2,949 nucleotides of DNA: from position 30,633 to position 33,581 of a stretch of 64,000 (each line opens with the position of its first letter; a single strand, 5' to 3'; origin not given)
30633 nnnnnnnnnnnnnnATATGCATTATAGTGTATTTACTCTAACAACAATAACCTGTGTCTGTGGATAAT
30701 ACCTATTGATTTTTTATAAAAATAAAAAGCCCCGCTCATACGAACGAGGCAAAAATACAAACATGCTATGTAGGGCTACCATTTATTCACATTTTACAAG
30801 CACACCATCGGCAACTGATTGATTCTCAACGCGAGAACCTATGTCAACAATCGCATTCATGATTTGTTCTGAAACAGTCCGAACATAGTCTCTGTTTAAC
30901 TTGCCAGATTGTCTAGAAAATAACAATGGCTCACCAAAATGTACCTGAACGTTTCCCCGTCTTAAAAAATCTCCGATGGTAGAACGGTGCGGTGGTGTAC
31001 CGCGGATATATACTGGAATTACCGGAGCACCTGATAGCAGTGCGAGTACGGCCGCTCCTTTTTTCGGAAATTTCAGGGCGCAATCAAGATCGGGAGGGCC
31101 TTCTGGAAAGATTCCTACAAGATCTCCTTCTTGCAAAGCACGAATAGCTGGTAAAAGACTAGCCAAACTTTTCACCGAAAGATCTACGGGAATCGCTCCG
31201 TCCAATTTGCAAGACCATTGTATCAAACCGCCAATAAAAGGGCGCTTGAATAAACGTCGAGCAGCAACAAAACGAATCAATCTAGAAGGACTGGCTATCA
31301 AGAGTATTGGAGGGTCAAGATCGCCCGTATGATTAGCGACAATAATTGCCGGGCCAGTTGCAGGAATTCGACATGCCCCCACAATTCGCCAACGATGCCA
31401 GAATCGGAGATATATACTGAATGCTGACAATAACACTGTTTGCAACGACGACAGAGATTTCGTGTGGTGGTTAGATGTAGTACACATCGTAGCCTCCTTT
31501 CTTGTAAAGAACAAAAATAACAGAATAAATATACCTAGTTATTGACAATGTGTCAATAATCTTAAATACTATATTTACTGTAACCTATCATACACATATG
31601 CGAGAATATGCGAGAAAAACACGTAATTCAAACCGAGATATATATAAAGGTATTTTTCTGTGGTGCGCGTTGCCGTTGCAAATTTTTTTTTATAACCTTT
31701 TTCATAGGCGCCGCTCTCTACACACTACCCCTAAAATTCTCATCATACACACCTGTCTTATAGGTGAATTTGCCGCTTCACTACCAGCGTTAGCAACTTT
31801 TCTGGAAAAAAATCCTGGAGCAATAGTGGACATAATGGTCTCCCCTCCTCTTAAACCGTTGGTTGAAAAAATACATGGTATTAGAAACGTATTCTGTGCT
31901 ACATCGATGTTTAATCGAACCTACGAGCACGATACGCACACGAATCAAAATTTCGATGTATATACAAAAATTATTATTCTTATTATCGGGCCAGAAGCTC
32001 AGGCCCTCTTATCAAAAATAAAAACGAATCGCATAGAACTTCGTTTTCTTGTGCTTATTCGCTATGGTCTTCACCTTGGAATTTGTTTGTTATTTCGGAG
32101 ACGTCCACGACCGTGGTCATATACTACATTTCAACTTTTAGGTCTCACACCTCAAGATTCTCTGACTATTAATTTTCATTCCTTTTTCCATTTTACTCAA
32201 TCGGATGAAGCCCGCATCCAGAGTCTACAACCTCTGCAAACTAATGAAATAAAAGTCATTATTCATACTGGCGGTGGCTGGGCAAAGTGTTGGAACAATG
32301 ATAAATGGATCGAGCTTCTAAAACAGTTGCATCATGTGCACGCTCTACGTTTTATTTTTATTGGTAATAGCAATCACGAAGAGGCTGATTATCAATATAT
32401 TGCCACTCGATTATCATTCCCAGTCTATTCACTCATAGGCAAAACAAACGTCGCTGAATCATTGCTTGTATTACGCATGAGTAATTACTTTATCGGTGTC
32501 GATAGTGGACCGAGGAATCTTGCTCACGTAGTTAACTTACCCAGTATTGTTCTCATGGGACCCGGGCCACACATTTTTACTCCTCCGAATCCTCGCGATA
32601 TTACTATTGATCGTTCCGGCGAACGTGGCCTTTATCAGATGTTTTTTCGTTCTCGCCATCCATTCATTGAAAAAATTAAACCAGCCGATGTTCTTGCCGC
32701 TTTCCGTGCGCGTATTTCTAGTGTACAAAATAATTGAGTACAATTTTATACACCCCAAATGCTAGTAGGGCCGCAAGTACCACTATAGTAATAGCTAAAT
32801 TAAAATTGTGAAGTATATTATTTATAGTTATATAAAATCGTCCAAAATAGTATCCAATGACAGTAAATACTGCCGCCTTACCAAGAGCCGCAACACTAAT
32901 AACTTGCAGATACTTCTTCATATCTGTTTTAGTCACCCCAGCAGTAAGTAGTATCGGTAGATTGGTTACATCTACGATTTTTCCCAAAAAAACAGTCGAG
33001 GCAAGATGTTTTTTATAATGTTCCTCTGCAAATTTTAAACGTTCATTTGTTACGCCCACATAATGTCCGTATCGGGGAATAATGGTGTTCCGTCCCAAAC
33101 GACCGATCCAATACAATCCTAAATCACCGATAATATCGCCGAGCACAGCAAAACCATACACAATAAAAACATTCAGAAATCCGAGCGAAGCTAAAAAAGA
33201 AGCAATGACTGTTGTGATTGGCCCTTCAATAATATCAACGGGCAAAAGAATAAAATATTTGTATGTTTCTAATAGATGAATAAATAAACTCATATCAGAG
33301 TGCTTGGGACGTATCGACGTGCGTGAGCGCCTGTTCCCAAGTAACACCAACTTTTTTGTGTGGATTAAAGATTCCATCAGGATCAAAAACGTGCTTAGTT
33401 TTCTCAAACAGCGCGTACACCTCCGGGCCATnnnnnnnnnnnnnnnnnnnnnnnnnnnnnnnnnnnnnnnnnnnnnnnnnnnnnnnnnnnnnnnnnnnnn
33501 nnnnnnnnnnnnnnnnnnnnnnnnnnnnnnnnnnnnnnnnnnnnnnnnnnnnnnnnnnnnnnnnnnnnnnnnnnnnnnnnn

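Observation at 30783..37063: Compact envelope glycoconjugate locus: acyltransferase, GT9, three DedA paralogs, FAD-linked oxidase, GT2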

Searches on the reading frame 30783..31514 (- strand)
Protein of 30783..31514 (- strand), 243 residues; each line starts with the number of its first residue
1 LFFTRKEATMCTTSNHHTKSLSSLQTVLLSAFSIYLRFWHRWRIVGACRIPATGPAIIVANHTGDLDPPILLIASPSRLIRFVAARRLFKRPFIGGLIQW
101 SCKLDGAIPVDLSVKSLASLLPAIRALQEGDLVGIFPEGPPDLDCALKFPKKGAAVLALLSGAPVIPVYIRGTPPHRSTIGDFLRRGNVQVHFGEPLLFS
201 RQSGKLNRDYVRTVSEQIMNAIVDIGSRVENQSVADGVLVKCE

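Call 3: search_protein_families(library=pfam, proteins=[window:30783-31514:-], max_evalue=0.01)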
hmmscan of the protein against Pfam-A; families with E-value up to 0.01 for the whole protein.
window:30783-31514:- (243 aa): 1 family
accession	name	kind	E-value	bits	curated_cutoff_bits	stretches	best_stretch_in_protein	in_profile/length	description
PF01553.26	Acyltransferase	-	1.4e-18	67.4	23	1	44-170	4-131/132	Acyltransferase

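Call 4: search_protein_families(library=ncbifam, proteins=[window:30783-31514:-], max_evalue=0.01)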
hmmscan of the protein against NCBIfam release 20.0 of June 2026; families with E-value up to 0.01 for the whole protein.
window:30783-31514:- (243 aa): 4 families
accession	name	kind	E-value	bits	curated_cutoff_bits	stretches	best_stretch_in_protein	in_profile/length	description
NF006386.0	PRK08633.1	equivalog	5.5e-20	70.7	1221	1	30-173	417-554/1147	acyl-[ACP]--phospholipid O-acyltransferase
TIGR00530.1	AGP_acyltrn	subfamily_domain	2.3e-17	63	102.95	1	45-170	7-129/130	1-acylglycerol-3-phosphate O-acyltransferase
NF005291.0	PRK06814.1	equivalog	1.1e-10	40.1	1349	1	25-186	424-580/1140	acyl-[ACP]--phospholipid O-acyltransferase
NF005959.0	PRK08043.1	equivalog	3.1e-05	22.4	886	1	29-173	3-140/719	bifunctional acyl-ACP--phospholipid O-acyltransferase/long-chain-fatty-acid--ACP ligase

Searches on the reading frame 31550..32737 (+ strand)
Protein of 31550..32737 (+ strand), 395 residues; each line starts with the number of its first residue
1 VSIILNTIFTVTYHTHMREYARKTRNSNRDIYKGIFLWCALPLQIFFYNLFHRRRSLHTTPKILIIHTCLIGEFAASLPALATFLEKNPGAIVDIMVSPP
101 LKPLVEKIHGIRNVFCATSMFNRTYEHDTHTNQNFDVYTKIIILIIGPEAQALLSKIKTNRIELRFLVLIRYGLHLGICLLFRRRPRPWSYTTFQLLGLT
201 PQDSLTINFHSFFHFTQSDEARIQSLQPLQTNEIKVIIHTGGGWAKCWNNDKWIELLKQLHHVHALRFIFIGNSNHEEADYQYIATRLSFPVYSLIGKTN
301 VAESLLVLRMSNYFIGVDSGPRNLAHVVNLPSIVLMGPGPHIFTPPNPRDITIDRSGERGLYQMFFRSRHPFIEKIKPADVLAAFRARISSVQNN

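Call 3: search_protein_families(library=pfam, proteins=[window:31550-32737:+], max_evalue=0.01)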
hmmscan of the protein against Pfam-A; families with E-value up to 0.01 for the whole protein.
window:31550-32737:+ (395 aa): 1 family
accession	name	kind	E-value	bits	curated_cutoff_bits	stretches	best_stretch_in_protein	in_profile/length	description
PF01075.23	Glyco_transf_9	-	8.4e-17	61.7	22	1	220-355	92-228/247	Glycosyltransferase family 9 (heptosyltransferase)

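Call 4: search_protein_families(library=ncbifam, proteins=[window:31550-32737:+], max_evalue=0.01)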
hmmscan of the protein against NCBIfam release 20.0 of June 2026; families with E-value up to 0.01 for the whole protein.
window:31550-32737:+ (395 aa): 7 families
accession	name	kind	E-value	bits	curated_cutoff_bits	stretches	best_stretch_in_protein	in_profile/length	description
NF007742.0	PRK10422.1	equivalog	1.6e-13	50.2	467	1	225-351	175-303/352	lipopolysaccharide core heptosyltransferase RfaQ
TIGR02201.1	heptsyl_trn_III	equivalog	1.4e-10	40.7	170.2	1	213-346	160-296/344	putative lipopolysaccharide heptosyltransferase III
TIGR02193.1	heptsyl_trn_I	equivalog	1.6e-10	40.7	185.3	1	220-385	167-316/320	lipopolysaccharide heptosyltransferase I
TIGR02195.1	heptsyl_trn_II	equivalog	4.1e-10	39.3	134.6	1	62-355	1-301/339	lipopolysaccharide heptosyltransferase II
NF008162.0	PRK10916.1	equivalog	4e-07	29.5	569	1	243-350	192-301/348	ADP-heptose--LPS heptosyltransferase RfaF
NF008204.0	PRK10964.1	equivalog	1.1e-06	28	437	1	227-339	173-282/322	lipopolysaccharide heptosyltransferase RfaC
TIGR04414.1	hepto_Aah_TibC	equivalog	5.4e-05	22.3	200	1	236-337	207-307/374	autotransporter strand-loop-strand O-heptosyltransferase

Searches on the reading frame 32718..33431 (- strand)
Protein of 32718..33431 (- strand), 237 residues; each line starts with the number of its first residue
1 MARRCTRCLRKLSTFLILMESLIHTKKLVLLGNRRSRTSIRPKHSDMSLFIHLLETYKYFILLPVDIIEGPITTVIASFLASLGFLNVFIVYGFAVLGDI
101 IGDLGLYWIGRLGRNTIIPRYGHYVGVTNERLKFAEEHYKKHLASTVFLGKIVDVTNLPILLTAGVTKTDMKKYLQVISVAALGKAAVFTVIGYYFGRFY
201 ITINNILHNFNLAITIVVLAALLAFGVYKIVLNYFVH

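Call 3: search_protein_families(library=pfam, proteins=[window:32718-33431:-], max_evalue=0.01)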
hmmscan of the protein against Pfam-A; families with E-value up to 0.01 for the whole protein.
window:32718-33431:- (237 aa): 1 family
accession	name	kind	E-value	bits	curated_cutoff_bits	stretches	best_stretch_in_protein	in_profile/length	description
PF09335.16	VTT_dom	-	5.4e-09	37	33.9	1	79-194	6-122/123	VTT domain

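Call 4: search_protein_families(library=ncbifam, proteins=[window:32718-33431:-], max_evalue=0.01)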
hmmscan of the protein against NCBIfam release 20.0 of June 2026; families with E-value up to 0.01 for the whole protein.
window:32718-33431:- (237 aa): 3 families
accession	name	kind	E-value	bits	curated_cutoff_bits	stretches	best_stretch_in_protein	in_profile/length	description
NF052604.1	UndecprPTUtpABac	equivalog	5e-18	65.9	250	1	56-231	17-192/198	undecaprenyl phosphate transporter UptA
NF052605.1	UndecprPTUptAStph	equivalog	6e-08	32.9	300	1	67-230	29-195/197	undecaprenyl phosphate transporter UptA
NF008102.0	PRK10847.1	equivalog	3.6e-06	26.9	236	1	74-230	55-207/219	DedA family protein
